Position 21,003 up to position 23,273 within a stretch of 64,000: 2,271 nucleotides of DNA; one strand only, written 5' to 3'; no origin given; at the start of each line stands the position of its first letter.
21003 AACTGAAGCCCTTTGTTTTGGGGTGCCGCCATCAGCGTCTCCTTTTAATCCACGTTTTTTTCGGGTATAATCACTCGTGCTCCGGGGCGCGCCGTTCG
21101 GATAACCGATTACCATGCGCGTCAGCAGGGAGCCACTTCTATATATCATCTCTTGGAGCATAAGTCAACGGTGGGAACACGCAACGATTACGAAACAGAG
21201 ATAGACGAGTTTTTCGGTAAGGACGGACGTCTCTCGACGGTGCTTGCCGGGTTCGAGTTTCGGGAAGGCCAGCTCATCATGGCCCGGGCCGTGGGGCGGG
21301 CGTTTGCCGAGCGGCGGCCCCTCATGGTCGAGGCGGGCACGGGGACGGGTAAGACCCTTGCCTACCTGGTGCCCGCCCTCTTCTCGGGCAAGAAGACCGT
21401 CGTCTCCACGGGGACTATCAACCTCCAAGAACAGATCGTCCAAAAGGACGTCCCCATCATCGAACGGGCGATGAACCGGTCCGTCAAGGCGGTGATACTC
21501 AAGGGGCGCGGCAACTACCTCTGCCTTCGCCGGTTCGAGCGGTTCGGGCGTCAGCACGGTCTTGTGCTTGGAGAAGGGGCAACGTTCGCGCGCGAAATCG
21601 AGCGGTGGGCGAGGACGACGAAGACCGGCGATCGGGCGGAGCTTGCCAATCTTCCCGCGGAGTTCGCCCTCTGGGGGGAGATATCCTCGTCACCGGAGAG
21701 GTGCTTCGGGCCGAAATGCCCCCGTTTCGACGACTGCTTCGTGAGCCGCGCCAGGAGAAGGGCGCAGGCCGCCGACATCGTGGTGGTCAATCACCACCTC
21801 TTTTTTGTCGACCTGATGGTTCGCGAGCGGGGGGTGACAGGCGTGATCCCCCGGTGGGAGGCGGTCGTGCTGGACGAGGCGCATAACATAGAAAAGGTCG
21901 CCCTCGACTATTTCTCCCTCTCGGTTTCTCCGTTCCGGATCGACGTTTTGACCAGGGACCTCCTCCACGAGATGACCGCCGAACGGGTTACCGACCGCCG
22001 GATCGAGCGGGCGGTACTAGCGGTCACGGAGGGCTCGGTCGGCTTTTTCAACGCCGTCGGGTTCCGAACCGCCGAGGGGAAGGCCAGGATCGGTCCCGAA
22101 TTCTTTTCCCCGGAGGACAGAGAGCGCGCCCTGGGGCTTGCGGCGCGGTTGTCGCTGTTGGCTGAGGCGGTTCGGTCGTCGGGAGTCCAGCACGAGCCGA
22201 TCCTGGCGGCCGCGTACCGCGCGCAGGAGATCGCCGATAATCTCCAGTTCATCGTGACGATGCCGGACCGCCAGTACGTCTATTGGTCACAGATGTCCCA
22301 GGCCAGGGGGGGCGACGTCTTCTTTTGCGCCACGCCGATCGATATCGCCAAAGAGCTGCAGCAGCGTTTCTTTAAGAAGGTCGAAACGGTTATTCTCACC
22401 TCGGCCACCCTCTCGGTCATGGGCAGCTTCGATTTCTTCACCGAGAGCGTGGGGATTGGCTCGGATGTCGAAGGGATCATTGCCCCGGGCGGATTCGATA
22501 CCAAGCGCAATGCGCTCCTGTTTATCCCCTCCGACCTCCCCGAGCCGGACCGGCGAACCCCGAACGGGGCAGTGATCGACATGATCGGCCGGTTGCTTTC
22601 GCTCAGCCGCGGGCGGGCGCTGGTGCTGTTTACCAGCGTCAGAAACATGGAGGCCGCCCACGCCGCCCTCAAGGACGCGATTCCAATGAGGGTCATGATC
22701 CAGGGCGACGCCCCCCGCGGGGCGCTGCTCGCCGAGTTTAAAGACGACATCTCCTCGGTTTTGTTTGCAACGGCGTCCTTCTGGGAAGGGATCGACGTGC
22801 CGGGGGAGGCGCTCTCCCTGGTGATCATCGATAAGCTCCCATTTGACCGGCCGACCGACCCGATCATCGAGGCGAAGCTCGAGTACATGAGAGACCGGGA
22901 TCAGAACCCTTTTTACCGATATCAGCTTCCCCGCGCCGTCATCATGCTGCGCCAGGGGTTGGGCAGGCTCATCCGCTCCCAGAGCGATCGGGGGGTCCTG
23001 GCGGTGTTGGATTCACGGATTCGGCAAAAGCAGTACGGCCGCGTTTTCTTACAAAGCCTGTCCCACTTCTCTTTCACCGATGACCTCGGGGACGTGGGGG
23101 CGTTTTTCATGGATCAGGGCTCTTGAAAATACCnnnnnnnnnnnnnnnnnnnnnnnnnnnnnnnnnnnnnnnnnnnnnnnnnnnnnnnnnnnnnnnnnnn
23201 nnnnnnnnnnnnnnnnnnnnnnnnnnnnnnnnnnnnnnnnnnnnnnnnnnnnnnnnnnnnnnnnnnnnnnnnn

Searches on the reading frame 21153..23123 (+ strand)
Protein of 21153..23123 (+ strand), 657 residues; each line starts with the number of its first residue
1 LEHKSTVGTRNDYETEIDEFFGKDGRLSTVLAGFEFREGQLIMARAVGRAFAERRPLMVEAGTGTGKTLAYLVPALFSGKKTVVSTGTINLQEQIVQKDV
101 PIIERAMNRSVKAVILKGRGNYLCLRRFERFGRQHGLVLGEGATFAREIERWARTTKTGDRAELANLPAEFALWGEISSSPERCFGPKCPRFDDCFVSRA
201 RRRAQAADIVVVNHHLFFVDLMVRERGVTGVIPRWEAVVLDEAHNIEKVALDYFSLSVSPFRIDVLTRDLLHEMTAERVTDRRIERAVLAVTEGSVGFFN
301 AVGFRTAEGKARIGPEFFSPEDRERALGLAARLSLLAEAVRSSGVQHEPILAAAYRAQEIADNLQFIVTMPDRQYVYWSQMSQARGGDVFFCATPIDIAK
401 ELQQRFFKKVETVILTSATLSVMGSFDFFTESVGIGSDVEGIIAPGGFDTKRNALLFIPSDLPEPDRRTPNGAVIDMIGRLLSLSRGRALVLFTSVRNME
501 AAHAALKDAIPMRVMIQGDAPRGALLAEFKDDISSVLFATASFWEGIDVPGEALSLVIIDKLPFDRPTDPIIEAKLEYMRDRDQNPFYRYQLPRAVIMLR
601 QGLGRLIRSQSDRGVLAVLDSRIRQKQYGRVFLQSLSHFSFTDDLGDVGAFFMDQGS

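Call 80: search_protein_families(library=pfam, proteins=[window:21153-23123:+], max_evalue=0.00001)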
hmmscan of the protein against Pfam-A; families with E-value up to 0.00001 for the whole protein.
window:21153-23123:+ (657 aa): 2 families
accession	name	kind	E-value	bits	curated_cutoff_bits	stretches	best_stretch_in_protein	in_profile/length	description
PF13307.12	Helicase_C_2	-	9.6e-46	156.4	25.3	1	480-638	3-169/170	Helicase C-terminal domain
PF00270.35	DEAD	-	7.4e-11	42.5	26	1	51-111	11-76/167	DEAD/DEAH box helicase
